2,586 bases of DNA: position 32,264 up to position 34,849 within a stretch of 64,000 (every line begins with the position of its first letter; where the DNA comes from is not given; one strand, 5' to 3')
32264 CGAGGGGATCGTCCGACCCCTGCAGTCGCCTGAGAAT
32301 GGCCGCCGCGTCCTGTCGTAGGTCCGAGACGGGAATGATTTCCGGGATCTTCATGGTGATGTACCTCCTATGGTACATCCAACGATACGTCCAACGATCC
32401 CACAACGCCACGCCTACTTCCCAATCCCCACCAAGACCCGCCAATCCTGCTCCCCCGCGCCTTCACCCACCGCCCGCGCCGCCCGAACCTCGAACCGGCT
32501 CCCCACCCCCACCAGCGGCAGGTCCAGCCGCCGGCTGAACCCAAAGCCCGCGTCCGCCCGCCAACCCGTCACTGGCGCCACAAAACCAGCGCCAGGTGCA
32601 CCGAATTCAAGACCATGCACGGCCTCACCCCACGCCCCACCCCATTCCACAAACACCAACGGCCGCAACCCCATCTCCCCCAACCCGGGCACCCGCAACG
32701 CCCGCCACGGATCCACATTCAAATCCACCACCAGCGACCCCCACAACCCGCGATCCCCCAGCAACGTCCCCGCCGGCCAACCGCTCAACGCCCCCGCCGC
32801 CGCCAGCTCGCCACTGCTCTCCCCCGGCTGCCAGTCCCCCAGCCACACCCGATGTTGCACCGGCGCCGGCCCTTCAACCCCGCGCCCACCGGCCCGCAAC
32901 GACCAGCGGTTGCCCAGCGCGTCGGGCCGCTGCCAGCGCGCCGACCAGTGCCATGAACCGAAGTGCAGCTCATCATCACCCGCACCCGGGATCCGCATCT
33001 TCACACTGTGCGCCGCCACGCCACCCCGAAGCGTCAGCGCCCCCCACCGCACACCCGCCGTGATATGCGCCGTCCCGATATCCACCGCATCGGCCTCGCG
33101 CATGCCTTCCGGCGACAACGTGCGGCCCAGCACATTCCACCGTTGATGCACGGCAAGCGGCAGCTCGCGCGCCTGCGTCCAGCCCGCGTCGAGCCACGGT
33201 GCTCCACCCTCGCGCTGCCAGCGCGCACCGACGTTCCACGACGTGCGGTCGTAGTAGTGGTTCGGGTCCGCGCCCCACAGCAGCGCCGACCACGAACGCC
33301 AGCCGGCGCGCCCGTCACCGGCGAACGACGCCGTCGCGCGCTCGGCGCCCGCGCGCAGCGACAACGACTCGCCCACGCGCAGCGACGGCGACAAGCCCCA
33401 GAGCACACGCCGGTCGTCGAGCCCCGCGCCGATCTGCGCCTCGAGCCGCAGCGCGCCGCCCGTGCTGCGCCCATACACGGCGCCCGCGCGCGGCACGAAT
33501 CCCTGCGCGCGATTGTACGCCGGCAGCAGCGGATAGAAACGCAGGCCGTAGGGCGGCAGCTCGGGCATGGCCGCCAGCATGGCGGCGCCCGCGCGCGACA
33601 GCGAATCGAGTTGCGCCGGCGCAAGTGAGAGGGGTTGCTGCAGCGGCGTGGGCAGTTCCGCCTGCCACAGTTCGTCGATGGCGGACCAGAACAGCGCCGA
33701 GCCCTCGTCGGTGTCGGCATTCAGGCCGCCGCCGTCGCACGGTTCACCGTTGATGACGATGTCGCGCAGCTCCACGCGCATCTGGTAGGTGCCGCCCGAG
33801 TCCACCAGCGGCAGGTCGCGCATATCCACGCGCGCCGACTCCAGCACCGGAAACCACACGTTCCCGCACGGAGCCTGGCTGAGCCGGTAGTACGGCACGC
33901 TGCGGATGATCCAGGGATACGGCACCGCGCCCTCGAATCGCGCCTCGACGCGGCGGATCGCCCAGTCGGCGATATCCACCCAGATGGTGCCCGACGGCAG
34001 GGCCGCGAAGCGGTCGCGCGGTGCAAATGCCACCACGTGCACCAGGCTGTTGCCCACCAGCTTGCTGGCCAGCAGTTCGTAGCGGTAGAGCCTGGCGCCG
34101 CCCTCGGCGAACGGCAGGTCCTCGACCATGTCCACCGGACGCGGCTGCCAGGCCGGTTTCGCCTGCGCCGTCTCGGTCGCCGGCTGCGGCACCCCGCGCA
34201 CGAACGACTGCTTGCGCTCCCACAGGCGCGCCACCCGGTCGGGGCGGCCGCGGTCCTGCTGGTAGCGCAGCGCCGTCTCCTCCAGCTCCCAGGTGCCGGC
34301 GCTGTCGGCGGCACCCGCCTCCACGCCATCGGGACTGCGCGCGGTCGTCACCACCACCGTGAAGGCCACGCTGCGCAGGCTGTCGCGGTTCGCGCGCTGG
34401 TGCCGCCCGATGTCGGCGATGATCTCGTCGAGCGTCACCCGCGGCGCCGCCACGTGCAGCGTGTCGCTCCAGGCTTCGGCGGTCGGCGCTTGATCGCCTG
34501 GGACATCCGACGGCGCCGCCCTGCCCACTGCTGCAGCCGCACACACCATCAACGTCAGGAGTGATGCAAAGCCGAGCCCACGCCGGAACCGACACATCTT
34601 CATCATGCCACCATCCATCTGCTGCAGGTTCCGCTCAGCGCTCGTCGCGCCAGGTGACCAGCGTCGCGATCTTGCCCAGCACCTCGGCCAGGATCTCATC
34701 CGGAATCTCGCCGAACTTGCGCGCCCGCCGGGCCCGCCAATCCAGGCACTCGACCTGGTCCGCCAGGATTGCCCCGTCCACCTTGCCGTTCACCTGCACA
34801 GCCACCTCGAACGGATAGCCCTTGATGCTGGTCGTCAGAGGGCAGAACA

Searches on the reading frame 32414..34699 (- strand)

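Call 37: search_protein_families(library=pfam, proteins=[window:32414-34699:-], max_evalue=0.001)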
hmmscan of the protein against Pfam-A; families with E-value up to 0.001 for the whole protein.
window:32414-34699:- (761 aa): 1 family
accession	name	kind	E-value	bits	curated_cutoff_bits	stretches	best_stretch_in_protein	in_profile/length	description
PF18939.6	DUF5686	-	2.7e-06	26.5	39.2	1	196-258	119-181/669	Family of unknown function (DUF5686)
